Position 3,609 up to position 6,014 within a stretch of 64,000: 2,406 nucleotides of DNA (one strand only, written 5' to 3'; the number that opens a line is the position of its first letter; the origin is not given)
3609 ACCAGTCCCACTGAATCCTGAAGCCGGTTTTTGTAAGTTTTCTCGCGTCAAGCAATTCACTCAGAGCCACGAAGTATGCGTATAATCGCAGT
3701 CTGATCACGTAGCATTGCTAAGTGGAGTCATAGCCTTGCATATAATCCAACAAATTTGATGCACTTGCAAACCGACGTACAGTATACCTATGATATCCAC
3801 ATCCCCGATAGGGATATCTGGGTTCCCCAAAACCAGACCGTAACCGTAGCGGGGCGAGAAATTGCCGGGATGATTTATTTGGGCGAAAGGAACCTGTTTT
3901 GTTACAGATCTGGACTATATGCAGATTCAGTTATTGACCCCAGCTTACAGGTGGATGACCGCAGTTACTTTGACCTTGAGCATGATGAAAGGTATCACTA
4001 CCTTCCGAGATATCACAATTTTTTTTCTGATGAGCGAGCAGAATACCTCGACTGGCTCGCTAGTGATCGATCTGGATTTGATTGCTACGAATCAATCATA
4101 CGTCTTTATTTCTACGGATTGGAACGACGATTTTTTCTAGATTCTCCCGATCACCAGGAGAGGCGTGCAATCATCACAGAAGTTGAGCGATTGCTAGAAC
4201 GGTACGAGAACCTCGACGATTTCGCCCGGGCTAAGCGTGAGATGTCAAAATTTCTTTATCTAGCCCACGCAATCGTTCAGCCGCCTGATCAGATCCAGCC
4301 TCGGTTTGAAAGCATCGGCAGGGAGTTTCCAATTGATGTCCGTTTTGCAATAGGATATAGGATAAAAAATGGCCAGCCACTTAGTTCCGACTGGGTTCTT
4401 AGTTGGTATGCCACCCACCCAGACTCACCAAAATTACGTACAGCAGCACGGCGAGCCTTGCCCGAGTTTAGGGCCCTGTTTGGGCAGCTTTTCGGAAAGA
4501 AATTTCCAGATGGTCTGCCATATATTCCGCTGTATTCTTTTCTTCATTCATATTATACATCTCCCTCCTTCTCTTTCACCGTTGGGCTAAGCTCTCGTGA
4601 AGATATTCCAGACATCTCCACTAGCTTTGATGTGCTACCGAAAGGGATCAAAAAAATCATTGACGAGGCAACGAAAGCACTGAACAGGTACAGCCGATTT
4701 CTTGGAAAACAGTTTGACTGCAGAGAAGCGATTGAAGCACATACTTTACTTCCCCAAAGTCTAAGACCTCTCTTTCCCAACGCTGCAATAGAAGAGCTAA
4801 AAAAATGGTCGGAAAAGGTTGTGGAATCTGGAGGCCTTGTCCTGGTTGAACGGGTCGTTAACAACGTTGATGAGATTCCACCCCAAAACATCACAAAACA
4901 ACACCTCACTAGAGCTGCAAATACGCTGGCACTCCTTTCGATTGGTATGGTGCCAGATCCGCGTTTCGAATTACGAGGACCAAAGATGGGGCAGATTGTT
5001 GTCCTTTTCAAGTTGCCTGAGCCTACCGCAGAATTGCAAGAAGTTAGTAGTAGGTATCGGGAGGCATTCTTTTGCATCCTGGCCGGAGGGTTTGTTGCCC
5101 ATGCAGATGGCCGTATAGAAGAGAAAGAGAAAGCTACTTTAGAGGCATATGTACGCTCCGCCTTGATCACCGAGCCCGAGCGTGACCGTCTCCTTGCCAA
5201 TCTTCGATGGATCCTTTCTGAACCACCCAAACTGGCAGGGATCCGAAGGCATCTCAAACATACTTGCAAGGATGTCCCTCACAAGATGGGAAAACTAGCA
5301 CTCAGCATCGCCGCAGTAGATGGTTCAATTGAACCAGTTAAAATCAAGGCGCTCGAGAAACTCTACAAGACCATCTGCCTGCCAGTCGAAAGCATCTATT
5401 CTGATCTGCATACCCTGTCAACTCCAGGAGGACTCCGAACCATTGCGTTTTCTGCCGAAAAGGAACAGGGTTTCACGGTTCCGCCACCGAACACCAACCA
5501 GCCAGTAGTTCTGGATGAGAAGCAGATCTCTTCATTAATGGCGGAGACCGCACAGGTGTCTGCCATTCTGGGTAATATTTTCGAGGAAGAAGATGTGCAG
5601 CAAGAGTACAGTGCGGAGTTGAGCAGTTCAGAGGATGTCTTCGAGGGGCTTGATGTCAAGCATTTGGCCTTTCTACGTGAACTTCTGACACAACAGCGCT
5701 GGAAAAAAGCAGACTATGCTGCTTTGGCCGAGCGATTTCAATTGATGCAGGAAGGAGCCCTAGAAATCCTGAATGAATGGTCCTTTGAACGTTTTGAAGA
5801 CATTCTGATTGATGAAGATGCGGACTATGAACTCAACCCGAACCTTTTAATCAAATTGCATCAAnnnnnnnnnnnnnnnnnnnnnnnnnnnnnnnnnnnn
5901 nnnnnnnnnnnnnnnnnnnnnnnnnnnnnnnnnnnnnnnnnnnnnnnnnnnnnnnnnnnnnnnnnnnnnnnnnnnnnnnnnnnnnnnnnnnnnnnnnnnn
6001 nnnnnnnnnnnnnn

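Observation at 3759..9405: Intact TerB / DUF2791-like ATPase / DExH-helicase cassette with Shango anti-phage architecture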

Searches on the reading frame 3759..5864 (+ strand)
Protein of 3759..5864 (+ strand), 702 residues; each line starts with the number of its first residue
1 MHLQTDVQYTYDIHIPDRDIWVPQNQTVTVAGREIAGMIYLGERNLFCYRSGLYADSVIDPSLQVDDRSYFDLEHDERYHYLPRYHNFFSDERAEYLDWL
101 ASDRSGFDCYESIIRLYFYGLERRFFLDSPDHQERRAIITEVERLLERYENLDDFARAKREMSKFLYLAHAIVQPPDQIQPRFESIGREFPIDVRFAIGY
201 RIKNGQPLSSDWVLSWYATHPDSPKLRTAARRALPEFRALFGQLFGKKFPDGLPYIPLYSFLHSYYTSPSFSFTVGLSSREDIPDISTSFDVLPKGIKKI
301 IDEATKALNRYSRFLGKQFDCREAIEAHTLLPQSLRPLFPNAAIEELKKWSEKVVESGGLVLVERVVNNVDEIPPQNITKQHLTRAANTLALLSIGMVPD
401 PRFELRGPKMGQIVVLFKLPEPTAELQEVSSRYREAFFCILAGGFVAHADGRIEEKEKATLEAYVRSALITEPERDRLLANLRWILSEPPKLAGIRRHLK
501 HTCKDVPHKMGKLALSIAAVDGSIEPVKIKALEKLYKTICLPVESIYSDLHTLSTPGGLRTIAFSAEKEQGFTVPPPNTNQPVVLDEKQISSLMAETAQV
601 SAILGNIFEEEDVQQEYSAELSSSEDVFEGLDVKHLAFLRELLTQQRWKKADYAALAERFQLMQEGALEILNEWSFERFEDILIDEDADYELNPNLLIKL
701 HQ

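Call 5: search_protein_families(library=pfam, proteins=[window:3759-5864:+], max_evalue=0.01)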
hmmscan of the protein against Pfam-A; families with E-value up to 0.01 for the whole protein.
window:3759-5864:+ (702 aa): 2 families
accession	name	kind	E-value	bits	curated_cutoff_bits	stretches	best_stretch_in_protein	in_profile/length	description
PF13208.11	TerB_N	-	8.4e-32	111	25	1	24-225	2-203/207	TerB N-terminal domain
PF15615.11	TerB_C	-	9.3e-24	84.8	26.3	1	578-699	12-146/148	TerB-C domain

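Call 6: search_protein_families(library=padloc, proteins=[window:3759-5864:+], max_evalue=0.01)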
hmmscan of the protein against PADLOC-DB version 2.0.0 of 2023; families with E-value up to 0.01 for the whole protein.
window:3759-5864:+ (702 aa): 1 family
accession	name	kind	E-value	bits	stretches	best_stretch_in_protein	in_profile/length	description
PDLC03958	SngA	-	1.3e-63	214.4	1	21-701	33-524/528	-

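Call 7: search_protein_families(library=ncbifam, proteins=[window:3759-5864:+], max_evalue=0.01)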
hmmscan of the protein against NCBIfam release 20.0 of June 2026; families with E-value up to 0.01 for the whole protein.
window:3759-5864:+ (702 aa): 0 families

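Call 17: find_homologous_proteins(query=window:3759-5864:+, max_evalue=0.00001)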
Query window:3759-5864:+ (702 aa): 875 proteins with E <= 0.00001 among 8000 candidates; the best 120 are listed.
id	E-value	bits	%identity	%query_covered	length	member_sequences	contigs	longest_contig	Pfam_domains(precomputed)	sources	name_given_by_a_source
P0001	0.0e+0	1450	92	100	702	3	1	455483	PF13208.12,PF15615.12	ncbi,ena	-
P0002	7.6e-278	942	63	98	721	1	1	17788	PF05099.19,PF13208.12,PF15615.12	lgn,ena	-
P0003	2.6e-261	887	59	100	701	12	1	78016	PF13208.12,PF15615.12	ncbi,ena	-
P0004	2.8e-256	870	58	100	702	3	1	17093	PF05099.19,PF13208.12,PF15615.12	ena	-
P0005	3.4e-256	870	58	98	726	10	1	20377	PF05099.19,PF13208.12,PF15615.12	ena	-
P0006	4.7e-255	866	58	100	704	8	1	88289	PF05099.19,PF13208.12,PF15615.12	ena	-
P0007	1.1e-254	865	57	100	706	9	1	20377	PF05099.19,PF13208.12,PF15615.12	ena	-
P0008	1.3e-208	713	51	99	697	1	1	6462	PF13208.12,PF15615.12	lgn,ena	-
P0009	4.9e-207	707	51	98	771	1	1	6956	PF05099.19,PF13208.12,PF15615.12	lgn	-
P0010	2.2e-204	699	51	97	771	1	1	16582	PF05099.19,PF13208.12,PF15615.12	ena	-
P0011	1.3e-203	696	50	98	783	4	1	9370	PF13208.12,PF15615.12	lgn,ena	-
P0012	1.9e-203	696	50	98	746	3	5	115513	PF13208.12,PF15615.12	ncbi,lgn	-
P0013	2.2e-195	669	48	98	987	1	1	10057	PF13495.13,PF00589.28,PF13208.12,PF02899.24,PF15615.12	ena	-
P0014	4.7e-193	661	49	97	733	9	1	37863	PF05099.19,PF13208.12,PF15615.12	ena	-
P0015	5.5e-193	661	48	98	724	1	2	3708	PF13208.12,PF15615.12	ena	-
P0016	2.5e-189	649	48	97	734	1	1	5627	PF13208.12,PF15615.12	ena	-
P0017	1.0e-187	644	48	98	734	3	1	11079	PF13208.12,PF15615.12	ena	-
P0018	3.4e-187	642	48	97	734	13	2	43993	PF13208.12,PF15615.12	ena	-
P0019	4.9e-187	641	48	97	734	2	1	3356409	PF13208.12,PF15615.12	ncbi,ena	-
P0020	1.2e-186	640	47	97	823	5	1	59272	PF05099.19,PF13208.12,PF15615.12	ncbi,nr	ncbi:MAG: TerB N-terminal domain-containing protein [Thiotrichales bacterium]|nr:TerB N-terminal dom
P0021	5.3e-186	638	46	97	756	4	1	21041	PF05099.19,PF04391.18,PF13208.12,PF15615.12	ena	-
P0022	1.9e-185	636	46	97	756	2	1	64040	PF05099.19,PF04391.18,PF13208.12,PF15615.12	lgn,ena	-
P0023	2.1e-185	636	47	96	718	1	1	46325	PF13208.12,PF15615.12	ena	-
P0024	3.3e-185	635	47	97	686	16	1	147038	PF05099.19,PF13208.12,PF15615.12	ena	-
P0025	6.8e-185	634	47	97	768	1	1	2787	PF05099.19,PF13208.12,PF15615.12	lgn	-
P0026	6.8e-185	634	48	97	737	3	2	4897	PF05099.19,PF13208.12,PF15615.12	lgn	-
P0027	3.3e-184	632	47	97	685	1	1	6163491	PF05099.19,PF13208.12,PF15615.12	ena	-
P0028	6.0e-184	631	47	98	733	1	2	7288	PF05099.19,PF13208.12,PF15615.12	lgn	-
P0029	3.1e-183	629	47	97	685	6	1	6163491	PF05099.19,PF13208.12,PF15615.12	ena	-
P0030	4.3e-183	628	47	97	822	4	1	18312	PF05099.19,PF13208.12,PF15615.12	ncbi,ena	-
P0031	6.2e-183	628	46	97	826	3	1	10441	PF05099.19,PF13208.12,PF15615.12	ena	-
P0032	1.5e-182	627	46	97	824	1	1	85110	PF05099.19,PF13208.12,PF15615.12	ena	-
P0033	1.9e-181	623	47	97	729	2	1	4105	PF05099.19,PF13208.12,PF15615.12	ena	-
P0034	2.5e-181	623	46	97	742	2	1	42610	PF05099.19,PF13208.12,PF15615.12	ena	-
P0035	5.9e-181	621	46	97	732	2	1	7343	PF13208.12,PF15615.12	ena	-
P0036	1.1e-180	620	47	97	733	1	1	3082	PF05099.19,PF13208.12,PF15615.12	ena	-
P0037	1.2e-180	620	46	97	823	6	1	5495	PF05099.19,PF13208.12,PF15615.12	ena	-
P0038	2.1e-180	620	46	97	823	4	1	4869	PF05099.19,PF13208.12,PF15615.12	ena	-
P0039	3.0e-180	619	46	97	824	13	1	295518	PF05099.19,PF13208.12,PF15615.12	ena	-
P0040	3.1e-180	619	45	97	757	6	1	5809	PF05099.19,PF13208.12,PF15615.12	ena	-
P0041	4.9e-180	618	46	97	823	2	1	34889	PF05099.19,PF13208.12,PF15615.12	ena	-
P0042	1.5e-179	617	45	98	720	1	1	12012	PF05099.19,PF13208.12,PF15615.12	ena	-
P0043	4.6e-179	615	45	97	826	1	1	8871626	PF05099.19,PF13208.12,PF15615.12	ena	-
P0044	7.1e-179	614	45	97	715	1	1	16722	PF05099.19,PF13208.12,PF15615.12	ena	-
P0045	8.1e-179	614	47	97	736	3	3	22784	PF05099.19,PF13208.12,PF15615.12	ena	-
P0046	2.9e-178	612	45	97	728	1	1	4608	PF05099.19,PF04391.18,PF13208.12,PF15615.12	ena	-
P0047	3.1e-178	612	44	97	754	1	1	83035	PF05099.19,PF04391.18,PF13208.12,PF15615.12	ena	-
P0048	5.2e-178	612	45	97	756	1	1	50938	PF05099.19,PF04391.18,PF13208.12,PF15615.12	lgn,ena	-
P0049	5.7e-178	611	45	97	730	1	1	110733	PF05099.19,PF13208.12,PF15615.12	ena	-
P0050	7.1e-178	611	45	97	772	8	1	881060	PF05099.19,PF13208.12,PF15615.12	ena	-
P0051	1.3e-177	610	45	97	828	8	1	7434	PF05099.19,PF13208.12,PF15615.12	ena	-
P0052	5.4e-177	608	46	95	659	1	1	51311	PF05099.19,PF13208.12,PF15615.12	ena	-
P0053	8.0e-177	608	45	96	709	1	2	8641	PF05099.19,PF13208.12,PF15615.12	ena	-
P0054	1.0e-176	607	47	94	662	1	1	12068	PF05099.19,PF13208.12,PF15615.12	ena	-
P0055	1.9e-176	606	46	94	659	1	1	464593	PF05099.19,PF13208.12,PF15615.12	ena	-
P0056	4.0e-176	605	44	97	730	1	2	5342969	PF05099.19,PF13208.12,PF15615.12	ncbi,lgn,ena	-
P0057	9.7e-176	604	46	95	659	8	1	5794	PF05099.19,PF13208.12,PF15615.12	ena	-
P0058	2.3e-175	603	45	97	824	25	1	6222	PF05099.19,PF13208.12,PF15615.12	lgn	-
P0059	6.4e-175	601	45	97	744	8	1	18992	PF05099.19,PF13208.12,PF15615.12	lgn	-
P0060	1.4e-174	600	46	95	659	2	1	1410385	PF05099.19,PF13208.12,PF15615.12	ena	-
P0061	1.5e-174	600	45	97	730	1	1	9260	PF05099.19,PF13208.12,PF15615.12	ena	-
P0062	3.3e-174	599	45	97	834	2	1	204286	PF05099.19,PF13208.12,PF15615.12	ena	-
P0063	5.2e-174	598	45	97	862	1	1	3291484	PF05099.19,PF13208.12,PF15615.12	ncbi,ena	-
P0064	6.8e-174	598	46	95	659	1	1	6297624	PF05099.19,PF13208.12,PF15615.12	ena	-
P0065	1.4e-173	597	44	97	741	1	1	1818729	PF05099.19,PF13208.12,PF15615.12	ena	-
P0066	1.6e-173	597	45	97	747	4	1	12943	PF05099.19,PF13208.12,PF15615.12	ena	-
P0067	1.9e-173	596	44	97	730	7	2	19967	PF05099.19,PF13208.12,PF15615.12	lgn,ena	-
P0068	2.1e-173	596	44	97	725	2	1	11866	PF05099.19,PF13208.12,PF15615.12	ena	-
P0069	2.2e-173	596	45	94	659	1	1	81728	PF05099.19,PF13208.12,PF15615.12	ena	-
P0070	4.3e-173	595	44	97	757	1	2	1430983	PF05099.19,PF13208.12,PF15615.12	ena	-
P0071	7.6e-173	594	45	97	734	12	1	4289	PF05099.19,PF13208.12,PF15615.12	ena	-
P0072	1.1e-172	594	44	97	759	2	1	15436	PF05099.19,PF13208.12,PF15615.12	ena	-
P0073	3.9e-172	592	45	97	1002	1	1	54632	PF05099.19,PF01471.24,PF13208.12,PF15615.12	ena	-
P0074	4.7e-172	592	45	98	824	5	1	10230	PF05099.19,PF13208.12,PF15615.12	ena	-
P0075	6.3e-172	591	44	97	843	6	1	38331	PF05099.19,PF04391.18,PF13208.12,PF15615.12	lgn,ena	-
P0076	8.2e-172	591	44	97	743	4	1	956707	PF05099.19,PF13208.12,PF15615.12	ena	-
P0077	1.7e-171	590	43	97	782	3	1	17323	PF05099.19,PF13208.12,PF15615.12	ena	-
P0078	3.9e-171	589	46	78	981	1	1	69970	PF05099.19,PF01471.24,PF13208.12,PF15615.12,PF04306.20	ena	-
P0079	1.9e-170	587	43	97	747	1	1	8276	PF05099.19,PF13208.12,PF15615.12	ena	-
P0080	2.4e-170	586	44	96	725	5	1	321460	PF05099.19,PF13208.12,PF15615.12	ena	-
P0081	3.4e-170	586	44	97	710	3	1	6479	PF05099.19,PF13208.12,PF15615.12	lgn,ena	-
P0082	3.7e-170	586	46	89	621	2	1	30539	PF05099.19,PF13208.12,PF15615.12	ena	-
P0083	4.4e-170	585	44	97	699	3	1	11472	PF05099.19,PF13208.12,PF15615.12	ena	-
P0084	4.6e-170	585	45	97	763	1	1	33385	PF05099.19,PF13208.12,PF15615.12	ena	-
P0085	5.0e-170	585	45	95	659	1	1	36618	PF05099.19,PF13208.12,PF15615.12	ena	-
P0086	7.3e-170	585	44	96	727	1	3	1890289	PF05099.19,PF13208.12,PF15615.12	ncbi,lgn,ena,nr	ncbi:MAG: TerB N-terminal domain-containing protein [Gammaproteobacteria bacterium]|nr:TerB N-termin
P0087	9.8e-170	584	45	95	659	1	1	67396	PF05099.19,PF13208.12,PF15615.12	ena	-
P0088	2.6e-169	583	43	97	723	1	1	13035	PF05099.19,PF13208.12,PF15615.12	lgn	-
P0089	4.6e-169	582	45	95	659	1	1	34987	PF05099.19,PF13208.12,PF15615.12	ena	-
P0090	1.9e-168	580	44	97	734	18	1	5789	PF05099.19,PF13208.12,PF15615.12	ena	-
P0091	4.7e-168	579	45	96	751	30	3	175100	PF05099.19,PF13208.12,PF15615.12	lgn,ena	-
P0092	5.9e-168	578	44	97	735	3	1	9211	PF05099.19,PF13208.12,PF15615.12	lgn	-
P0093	7.3e-168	578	44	96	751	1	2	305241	PF05099.19,PF13208.12,PF15615.12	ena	-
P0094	8.3e-168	578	44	97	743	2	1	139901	PF05099.19,PF13208.12,PF15615.12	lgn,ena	-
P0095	9.1e-168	578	44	96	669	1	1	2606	PF05099.19,PF04391.18,PF13208.12,PF15615.12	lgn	-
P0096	9.5e-168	578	44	97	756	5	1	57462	PF05099.19,PF13208.12,PF15615.12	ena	-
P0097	1.5e-167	577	43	96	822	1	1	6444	PF05099.19,PF13208.12,PF15615.12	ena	-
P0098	1.7e-167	577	44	97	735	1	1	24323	PF05099.19,PF13208.12,PF15615.12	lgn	-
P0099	1.8e-167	577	43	97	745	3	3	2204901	PF05099.19,PF13208.12,PF15615.12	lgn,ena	-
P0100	1.8e-167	577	42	97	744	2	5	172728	PF05099.19,PF13208.12,PF15615.12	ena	-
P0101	2.6e-167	576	43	96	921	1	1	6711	PF05099.19,PF01471.24,PF13208.12,PF15615.12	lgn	-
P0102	6.8e-167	575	44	97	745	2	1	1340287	PF05099.19,PF13208.12,PF15615.12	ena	-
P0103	1.1e-166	574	44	96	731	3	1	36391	PF05099.19,PF13208.12,PF15615.12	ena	-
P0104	1.3e-166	574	43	97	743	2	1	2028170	PF05099.19,PF13208.12,PF15615.12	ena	-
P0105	1.6e-166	574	44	95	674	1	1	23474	PF05099.19,PF13208.12,PF15615.12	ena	-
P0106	2.6e-166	573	44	97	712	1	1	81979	PF05099.19,PF13208.12,PF15615.12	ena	-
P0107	3.0e-166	573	45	97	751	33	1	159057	PF05099.19,PF13208.12,PF15615.12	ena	-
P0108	4.4e-166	572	43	97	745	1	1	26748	PF05099.19,PF04391.18,PF13208.12,PF15615.12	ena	-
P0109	6.6e-166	572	44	97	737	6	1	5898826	PF05099.19,PF13208.12,PF15615.12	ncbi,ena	-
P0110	7.0e-166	571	43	97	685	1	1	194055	PF05099.19,PF13208.12,PF15615.12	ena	-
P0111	7.9e-166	571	44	96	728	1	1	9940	PF05099.19,PF13208.12,PF15615.12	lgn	-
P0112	1.1e-165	571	44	97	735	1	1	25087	PF05099.19,PF13208.12,PF15615.12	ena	-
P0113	1.2e-165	571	44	96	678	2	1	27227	PF05099.19,PF13208.12,PF15615.12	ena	-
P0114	1.4e-165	570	45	97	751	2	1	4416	PF05099.19,PF13208.12,PF15615.12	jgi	jgi:tellurite resistance protein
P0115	1.5e-165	570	44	94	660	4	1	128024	PF05099.19,PF13208.12,PF15615.12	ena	-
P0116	1.6e-165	570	44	96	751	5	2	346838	PF05099.19,PF13208.12,PF15615.12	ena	-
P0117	3.6e-165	569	43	96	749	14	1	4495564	PF05099.19,PF13208.12,PF15615.12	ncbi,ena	-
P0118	6.8e-165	568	45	95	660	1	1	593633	PF05099.19,PF13208.12,PF15615.12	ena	-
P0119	7.0e-165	568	42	97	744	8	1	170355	PF05099.19,PF13208.12,PF15615.12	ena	-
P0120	1.8e-164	567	43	97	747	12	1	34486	PF05099.19,PF13208.12,PF15615.12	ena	-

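Call 19: find_encoding_contigs(protein=P0001, flank=10000, max_places=3)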
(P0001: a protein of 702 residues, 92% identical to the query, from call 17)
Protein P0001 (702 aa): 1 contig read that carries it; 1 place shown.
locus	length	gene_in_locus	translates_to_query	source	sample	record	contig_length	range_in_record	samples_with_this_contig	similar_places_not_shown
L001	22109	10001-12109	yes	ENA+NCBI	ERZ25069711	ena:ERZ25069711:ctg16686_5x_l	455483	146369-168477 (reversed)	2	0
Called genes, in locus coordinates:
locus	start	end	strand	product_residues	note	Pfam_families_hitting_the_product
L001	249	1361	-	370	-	PF22807:TrAA12, PF23500:DUF7133, PF07995:GSDH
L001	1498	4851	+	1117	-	PF13482:RNase_H_2, PF13245:AAA_19 (weak), PF13604:AAA_30, PF13086:AAA_11, PF13087:AAA_12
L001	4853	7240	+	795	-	PF00930:DPPIV_N, PF26549:Tricorn_N, PF02129:Peptidase_S15 (weak), PF20434:BD-FAE (weak), PF00326:Peptidase_S9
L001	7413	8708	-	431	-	PF00884:Sulfatase, PF16347:SGSH_C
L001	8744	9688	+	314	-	PF06283:ThuA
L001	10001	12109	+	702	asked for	PF13208:TerB_N, PF15615:TerB_C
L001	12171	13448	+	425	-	PF10923:BrxC_BrxD, PF13401:AAA_22 (faint)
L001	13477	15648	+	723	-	PF00270:DEAD, PF00271:Helicase_C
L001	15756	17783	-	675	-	PF13439:Glyco_transf_4, PF13579:Glyco_trans_4_4, PF20706:GT4-conflict, PF08323:Glyco_transf_5, PF00534:Glycos_transf_1, PF13692:Glyco_trans_1_4, PF13524:Glyco_trans_1_2 (weak)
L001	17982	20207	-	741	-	PF00324:AA_permease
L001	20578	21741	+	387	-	PF01385:OrfB_IS605, PF07282:Cas12f1-like_TNB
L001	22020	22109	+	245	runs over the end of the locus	PF23198:PDE8A_N (weak), PF00072:Response_reg, PF00486:Trans_reg_C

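Call 20: find_related_loci(query=A1, collection=genome_contigs, flank=8000)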
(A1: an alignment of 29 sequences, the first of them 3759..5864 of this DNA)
Query A1 (702 aa) in genome_contigs; peptide patterns used: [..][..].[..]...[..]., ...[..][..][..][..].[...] (x = any residue, [..] = any of these).
598 stretches matched a pattern (row limit reached: there are more); 577 encode a relative of the query (tblastn E <= 1e-3); the best 80 are kept; 78 distinct loci.
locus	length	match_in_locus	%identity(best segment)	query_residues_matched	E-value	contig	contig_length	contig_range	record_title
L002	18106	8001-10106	92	1-702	0e+0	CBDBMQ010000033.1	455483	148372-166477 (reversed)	MAG: Rhodothermales bacterium isolate 2f1e6004-1539-424d-a2a3-fdea80cd2d68 genome assembly, contig: contig_33, whole gen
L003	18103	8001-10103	60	1-702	0e+0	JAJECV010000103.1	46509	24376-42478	MAG: Rhodothermales bacterium isolate jk18xAbins.42 k141_32891, whole genome shotgun sequence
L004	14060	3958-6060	59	1-702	0e+0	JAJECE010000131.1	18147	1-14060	MAG: Rhodothermales bacterium isolate jk18x9bins.87 k141_214853, whole genome shotgun sequence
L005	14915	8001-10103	59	1-702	0e+0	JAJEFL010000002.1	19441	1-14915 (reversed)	MAG: Rhodothermales bacterium isolate p16x43bins.4 k141_626953, whole genome shotgun sequence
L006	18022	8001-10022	49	21-702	0e+0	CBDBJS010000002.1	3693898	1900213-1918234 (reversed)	MAG: Longimicrobiales bacterium isolate 60270cfb-bcca-4a79-918d-44b5eb70727e genome assembly, contig: contig_2, whole ge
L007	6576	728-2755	47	21-702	0e+0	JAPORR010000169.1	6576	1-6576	MAG: Alphaproteobacteria bacterium isolate CAR1_bin_3 NODE_3383_length_6576_cov_12.5959, whole genome shotgun sequence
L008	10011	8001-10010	45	21-696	2e-177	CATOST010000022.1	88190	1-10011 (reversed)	MAG: uncultured Acidobacteriota bacterium isolate 29631d16-d1f7-496d-a963-fe4325465614 genome assembly, contig: contig_2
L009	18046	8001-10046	45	16-702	3e-176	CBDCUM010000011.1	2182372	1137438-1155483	MAG: Rhodobacterales bacterium isolate 54aa7a54-9c23-45b2-b241-321a049084e4 genome assembly, contig: contig_11, whole ge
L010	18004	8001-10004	44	21-693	5e-167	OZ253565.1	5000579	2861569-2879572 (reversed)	MAG: Dehalococcoidia bacterium isolate c57aa991-6108-42ac-a26f-d51f4aa099f5 genome assembly, chromosome: 1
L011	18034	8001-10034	43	18-700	1e-165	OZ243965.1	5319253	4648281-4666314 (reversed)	MAG: Bryobacterales bacterium isolate d9fe4927-0271-4d34-8a35-7101854e6c69 genome assembly, chromosome: 1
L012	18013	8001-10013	43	21-696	1e-163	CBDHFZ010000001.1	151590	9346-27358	MAG: Dehalococcoidia bacterium isolate c57aa991-6108-42ac-a26f-d51f4aa099f5 genome assembly, contig: contig_1, whole gen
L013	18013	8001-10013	44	21-696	8e-161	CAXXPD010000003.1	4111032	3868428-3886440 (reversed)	MAG: Dehalococcoidia bacterium isolate 373f655a-941a-4896-bdeb-30e4fc07ddf2 genome assembly, contig: contig_3, whole gen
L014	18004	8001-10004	43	21-693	6e-159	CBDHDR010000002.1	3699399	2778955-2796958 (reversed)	MAG: Dehalococcoidia bacterium isolate 3405ea0c-46a1-49ac-8793-a98dd5fa39b7 genome assembly, contig: contig_2, whole gen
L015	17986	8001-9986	44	21-693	4e-158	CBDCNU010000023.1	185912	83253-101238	MAG: Opitutales bacterium isolate 42708a05-d3cc-445b-9663-4ac609fa1cf6 genome assembly, contig: contig_23, whole genome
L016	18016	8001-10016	43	21-699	4e-158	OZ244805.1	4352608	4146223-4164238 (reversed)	MAG: Dehalococcoidia bacterium isolate 65858962-d3d5-450c-8d97-e4733050bb2d genome assembly, chromosome: 1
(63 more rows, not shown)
